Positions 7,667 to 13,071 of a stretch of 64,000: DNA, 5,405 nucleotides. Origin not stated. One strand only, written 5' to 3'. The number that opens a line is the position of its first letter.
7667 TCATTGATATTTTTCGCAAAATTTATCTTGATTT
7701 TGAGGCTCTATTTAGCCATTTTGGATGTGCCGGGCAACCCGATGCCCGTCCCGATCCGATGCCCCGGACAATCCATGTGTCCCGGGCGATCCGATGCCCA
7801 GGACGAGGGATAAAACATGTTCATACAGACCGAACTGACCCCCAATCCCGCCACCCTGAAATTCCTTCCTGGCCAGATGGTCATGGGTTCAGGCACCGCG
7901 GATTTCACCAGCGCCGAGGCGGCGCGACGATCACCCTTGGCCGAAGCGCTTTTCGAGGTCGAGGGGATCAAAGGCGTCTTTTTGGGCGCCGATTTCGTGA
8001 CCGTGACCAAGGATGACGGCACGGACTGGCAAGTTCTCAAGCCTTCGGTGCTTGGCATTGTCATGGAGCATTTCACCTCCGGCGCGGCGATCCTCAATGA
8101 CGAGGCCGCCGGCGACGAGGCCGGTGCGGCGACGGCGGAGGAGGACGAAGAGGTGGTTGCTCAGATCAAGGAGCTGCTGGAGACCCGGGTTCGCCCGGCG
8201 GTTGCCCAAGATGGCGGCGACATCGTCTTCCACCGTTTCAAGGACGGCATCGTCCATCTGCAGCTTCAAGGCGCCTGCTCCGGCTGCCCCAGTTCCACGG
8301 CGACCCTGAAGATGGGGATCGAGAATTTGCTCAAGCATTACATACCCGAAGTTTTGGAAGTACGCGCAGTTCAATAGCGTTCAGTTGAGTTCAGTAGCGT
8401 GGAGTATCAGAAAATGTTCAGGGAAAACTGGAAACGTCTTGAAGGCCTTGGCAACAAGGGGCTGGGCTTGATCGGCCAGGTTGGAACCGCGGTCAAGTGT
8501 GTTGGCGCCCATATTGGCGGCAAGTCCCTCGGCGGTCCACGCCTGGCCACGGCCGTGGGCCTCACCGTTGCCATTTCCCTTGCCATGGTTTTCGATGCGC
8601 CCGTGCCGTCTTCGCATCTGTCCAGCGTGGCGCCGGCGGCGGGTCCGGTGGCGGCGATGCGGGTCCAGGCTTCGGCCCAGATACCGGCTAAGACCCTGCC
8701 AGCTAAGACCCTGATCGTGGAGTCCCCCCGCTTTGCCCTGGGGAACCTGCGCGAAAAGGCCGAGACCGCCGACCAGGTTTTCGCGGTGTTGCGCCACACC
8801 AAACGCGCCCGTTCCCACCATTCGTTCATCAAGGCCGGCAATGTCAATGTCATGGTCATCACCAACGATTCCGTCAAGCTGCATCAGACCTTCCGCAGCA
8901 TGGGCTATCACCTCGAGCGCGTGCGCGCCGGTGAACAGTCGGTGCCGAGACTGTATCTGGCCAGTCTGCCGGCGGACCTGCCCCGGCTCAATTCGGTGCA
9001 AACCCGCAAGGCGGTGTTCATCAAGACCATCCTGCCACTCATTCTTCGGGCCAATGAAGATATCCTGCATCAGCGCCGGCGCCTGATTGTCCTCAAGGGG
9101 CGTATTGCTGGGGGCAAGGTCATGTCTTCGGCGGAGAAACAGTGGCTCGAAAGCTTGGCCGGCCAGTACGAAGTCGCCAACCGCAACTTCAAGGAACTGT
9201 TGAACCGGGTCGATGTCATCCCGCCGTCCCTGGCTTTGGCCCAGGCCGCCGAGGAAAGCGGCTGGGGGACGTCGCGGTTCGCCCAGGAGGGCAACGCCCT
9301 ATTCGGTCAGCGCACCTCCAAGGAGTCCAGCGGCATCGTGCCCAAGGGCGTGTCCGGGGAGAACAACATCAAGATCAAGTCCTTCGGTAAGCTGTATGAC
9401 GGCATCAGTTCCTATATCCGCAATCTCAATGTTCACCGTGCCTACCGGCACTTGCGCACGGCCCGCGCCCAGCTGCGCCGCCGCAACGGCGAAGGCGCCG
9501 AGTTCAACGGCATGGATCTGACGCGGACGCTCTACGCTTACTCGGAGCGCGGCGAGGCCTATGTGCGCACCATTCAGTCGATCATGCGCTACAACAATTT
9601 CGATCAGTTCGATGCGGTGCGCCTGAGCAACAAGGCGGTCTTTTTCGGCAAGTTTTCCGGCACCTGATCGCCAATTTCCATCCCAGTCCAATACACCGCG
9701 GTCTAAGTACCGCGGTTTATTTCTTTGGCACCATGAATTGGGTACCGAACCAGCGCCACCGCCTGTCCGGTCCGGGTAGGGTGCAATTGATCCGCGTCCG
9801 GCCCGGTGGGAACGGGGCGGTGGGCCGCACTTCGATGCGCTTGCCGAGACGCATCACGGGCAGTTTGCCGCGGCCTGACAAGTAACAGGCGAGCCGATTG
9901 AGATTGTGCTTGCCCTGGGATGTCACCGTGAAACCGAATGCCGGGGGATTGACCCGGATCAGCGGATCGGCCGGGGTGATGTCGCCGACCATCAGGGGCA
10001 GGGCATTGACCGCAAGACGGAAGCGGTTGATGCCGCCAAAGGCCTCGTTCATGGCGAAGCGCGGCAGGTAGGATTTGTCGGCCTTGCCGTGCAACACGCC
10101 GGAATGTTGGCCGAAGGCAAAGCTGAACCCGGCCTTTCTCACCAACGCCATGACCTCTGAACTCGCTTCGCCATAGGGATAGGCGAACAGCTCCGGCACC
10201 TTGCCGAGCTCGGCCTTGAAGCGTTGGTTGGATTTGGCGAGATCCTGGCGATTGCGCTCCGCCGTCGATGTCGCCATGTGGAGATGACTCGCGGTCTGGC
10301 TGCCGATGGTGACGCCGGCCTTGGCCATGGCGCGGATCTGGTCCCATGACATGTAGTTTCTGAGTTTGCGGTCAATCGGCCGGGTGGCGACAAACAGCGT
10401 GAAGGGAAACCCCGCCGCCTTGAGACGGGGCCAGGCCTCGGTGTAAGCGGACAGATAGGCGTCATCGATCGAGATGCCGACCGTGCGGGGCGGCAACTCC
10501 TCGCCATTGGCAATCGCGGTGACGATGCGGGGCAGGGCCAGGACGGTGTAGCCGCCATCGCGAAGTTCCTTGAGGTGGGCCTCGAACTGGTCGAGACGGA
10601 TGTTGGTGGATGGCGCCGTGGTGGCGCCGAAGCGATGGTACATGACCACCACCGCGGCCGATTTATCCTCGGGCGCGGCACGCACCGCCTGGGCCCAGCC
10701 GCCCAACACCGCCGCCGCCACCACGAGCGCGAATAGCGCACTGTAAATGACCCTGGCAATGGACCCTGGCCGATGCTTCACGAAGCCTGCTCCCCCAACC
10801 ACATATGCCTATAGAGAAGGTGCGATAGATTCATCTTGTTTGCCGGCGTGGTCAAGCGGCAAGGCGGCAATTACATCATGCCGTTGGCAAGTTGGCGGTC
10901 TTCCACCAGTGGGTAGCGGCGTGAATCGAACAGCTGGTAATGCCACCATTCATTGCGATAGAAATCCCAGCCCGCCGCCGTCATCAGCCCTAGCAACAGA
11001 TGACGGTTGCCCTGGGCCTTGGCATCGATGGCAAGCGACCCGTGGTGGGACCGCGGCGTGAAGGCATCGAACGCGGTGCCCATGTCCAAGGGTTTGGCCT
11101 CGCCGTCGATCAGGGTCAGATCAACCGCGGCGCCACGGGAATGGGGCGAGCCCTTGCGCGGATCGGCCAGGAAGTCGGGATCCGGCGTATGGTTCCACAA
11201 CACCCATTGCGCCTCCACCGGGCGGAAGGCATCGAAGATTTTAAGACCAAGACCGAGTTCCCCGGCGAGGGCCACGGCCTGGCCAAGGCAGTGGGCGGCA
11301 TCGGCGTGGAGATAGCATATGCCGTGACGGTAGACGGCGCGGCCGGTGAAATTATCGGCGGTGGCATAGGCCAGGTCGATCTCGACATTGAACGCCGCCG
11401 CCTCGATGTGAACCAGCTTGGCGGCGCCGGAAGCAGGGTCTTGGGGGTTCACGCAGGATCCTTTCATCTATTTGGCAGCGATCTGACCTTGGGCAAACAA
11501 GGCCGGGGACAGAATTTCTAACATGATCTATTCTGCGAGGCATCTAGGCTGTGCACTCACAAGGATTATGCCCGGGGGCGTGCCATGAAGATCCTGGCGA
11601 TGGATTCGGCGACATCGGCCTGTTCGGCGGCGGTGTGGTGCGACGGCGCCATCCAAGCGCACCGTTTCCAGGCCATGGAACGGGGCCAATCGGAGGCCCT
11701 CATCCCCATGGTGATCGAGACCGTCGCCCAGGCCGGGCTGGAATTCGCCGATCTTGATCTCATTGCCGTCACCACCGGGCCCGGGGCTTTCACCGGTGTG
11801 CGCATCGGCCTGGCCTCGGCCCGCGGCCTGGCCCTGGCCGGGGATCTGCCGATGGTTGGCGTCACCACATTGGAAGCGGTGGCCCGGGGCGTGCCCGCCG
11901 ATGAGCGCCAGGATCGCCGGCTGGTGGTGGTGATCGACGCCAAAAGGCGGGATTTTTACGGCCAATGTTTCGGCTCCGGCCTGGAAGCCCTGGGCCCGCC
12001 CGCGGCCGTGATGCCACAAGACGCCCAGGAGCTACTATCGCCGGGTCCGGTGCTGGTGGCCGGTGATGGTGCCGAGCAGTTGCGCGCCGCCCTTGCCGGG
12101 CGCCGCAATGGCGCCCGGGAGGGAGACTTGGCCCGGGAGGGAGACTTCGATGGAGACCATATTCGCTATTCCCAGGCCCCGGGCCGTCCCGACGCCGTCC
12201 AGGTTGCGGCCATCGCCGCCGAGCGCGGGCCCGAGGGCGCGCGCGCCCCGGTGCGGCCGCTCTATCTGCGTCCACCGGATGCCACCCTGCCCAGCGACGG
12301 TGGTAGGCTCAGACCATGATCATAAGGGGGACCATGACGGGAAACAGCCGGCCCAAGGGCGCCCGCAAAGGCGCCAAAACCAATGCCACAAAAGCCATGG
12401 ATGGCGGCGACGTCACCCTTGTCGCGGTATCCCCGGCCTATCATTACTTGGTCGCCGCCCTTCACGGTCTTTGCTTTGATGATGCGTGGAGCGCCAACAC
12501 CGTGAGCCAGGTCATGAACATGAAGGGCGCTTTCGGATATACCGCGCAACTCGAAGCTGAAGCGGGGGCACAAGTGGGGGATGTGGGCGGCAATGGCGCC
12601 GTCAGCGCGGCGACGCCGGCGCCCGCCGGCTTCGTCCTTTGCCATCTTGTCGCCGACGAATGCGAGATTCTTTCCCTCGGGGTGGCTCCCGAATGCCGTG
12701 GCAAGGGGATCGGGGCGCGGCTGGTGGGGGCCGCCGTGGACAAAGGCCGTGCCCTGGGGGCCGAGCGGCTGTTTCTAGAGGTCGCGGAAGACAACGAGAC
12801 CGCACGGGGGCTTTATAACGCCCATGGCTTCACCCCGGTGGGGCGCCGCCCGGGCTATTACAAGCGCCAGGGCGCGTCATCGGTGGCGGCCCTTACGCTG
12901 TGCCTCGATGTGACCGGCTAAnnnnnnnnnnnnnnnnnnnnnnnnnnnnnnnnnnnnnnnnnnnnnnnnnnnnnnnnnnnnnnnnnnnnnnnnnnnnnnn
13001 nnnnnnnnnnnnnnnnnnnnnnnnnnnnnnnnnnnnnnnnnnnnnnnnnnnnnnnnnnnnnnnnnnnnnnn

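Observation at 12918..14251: Low-GC island carrying TusA-like, MucR/Ros and Fur genes between rimI and olsBA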

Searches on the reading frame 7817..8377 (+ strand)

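Call 67: search_protein_families(library=ncbifam, proteins=[window:7817-8377:+], max_evalue=0.00001)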
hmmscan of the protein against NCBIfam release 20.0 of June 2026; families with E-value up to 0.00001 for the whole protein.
window:7817-8377:+ (186 aa): 3 families
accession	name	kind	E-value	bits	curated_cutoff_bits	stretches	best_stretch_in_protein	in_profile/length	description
TIGR03341.1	YhgI_GntY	equivalog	2.7e-11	43.6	269.35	1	106-183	99-177/190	Fe-S biogenesis protein NfuA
TIGR02000.1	NifU_proper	equivalog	3.1e-11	43.2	273.3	1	113-185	220-290/290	Fe-S cluster assembly protein NifU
NF008392.0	PRK11190.1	equivalog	2e-08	34.4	268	1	107-184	101-180/192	Fe-S biogenesis protein NfuA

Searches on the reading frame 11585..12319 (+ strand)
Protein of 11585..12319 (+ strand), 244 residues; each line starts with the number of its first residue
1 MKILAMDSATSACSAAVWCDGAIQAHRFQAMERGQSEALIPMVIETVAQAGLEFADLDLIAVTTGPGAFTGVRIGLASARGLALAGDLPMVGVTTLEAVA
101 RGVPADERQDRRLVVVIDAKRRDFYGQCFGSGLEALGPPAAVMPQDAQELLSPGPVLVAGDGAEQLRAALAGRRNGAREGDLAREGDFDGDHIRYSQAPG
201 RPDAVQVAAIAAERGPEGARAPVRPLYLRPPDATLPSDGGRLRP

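Call 4: search_protein_families(library=pfam, proteins=[window:11585-12319:+])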
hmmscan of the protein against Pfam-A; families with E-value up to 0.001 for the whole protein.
window:11585-12319:+ (244 aa): 1 family
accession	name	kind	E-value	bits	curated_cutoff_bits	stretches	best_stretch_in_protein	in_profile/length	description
PF00814.31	TsaD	-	1.3e-24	87.8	24.8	1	33-151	27-151/264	tRNA N6-adenosine threonylcarbamoyltransferase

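Call 6: search_protein_families(library=ncbifam, proteins=[window:11585-12319:+], max_evalue=0.001)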
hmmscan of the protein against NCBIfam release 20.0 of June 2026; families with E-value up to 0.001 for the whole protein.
window:11585-12319:+ (244 aa): 5 families
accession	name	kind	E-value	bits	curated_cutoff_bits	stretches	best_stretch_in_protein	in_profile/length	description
TIGR03725.1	T6A_YeaZ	equivalog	2.8e-50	171.2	69.3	1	3-229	1-212/212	tRNA (adenosine(37)-N6)-threonylcarbamoyltransferase complex dimerization subunit type 1 TsaB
TIGR03723.1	T6A_TsaD_YgjD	equivalog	1e-10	41.2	296.1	1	33-98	47-112/314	tRNA (adenosine(37)-N6)-threonylcarbamoyltransferase complex transferase subunit TsaD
TIGR00329.1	gcp_kae1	subfamily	4.8e-09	35.9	207.8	1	37-98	50-111/305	tRNA (adenosine(37)-N6)-threonylcarbamoyltransferase complex transferase subunit TsaD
TIGR03722.2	arch_KAE1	equivalog_domain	3.5e-07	29.6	375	1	38-94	49-105/323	KEOPS complex N(6)-L-threonylcarbamoyladenine synthase Kae1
NF007174.0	PRK09605.1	equivalog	6e-06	25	447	1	37-94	50-107/535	bifunctional N(6)-L-threonylcarbamoyladenine synthase/serine/threonine protein kinase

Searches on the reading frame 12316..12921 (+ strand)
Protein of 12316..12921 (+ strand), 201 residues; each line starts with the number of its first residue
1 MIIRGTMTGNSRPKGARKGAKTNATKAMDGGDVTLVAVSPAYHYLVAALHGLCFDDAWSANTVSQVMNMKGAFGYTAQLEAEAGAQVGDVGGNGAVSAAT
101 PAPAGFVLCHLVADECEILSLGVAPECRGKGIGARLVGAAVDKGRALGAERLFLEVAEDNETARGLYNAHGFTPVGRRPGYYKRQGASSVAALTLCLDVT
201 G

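Call 4: search_protein_families(library=pfam, proteins=[window:12316-12921:+])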
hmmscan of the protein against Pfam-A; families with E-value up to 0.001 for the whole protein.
window:12316-12921:+ (201 aa): 6 families
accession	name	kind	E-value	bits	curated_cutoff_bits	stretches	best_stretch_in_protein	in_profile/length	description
PF00583.31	Acetyltransf_1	-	8.6e-18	65.2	20.7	1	102-172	43-116/116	Acetyltransferase (GNAT) family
PF13508.13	Acetyltransf_7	-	3.8e-11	43.6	27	1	104-173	15-83/84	Acetyltransferase (GNAT) domain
PF13673.13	Acetyltransf_10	-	8.6e-08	32.7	23.6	1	113-177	49-112/128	Acetyltransferase (GNAT) domain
PF08445.16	FR47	-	1.1e-05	25.8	22.1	1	114-173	20-78/86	FR47-like protein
PF13302.13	Acetyltransf_3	-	0.00018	22.6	25.4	1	98-173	61-138/138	Acetyltransferase (GNAT) domain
PF14542.12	Acetyltransf_CG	-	0.00051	20.6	30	1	115-148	24-57/80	GCN5-related N-acetyl-transferase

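Call 6: search_protein_families(library=ncbifam, proteins=[window:12316-12921:+], max_evalue=0.001)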
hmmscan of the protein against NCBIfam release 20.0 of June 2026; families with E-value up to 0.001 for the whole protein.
window:12316-12921:+ (201 aa): 13 families
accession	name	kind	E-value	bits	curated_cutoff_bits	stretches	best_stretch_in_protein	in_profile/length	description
TIGR01575.1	rimI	equivalog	1.5e-19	70.4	86.4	1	104-186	44-126/132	ribosomal protein S18-alanine N-acetyltransferase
NF007025.1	PRK09491.1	equivalog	8.8e-12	45.2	173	1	104-185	51-132/145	ribosomal protein S18-alanine N-acetyltransferase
NF002959.0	PRK03624.1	equivalog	5.1e-08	32.7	124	1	118-173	75-130/147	GNAT family acetyltransferase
NF000487.1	stat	exception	1.2e-07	31.5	420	1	103-193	90-182/189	streptothricin N-acetyltransferase STAT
NF040503.1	resist_ArsN1a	equivalog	4.4e-07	29.8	170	1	120-177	81-138/159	arsinothricin resistance N-acetyltransferase ArsN1 family A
NF007807.0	PRK10514.1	equivalog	4.9e-07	29.8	134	1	102-178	61-128/147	acetyltransferase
NF049894.1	CG3035_N_ac_Glu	equivalog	6.7e-07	28.8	280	1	120-173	237-290/300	N-acetylglutamate synthase, CG3035 family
TIGR03448.1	mycothiol_MshD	equivalog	9.5e-07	28.4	163.1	1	116-175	229-288/294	mycothiol synthase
NF005921.0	PRK07922.1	equivalog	2.2e-06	27.4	180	1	111-175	67-126/170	amino-acid N-acetyltransferase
NF040501.1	resist_ArsN2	equivalog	2.7e-06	27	125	1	119-178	52-107/133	arsenic resistance N-acetyltransferase ArsN2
TIGR03103.1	trio_acet_GNAT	equivalog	2.1e-05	23.3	569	1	118-174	158-214/547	N-acetylglutaminylglutamine synthetase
NF005840.0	PRK07757.1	equivalog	0.00016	21.6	154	1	108-154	58-105/153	N-acetyltransferase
TIGR03585.1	PseH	equivalog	0.00088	19.4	93.1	0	124-186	85-147/156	UDP-4-amino-4,6-dideoxy-N-acetyl-beta-L-altrosamine N-acetyltransferase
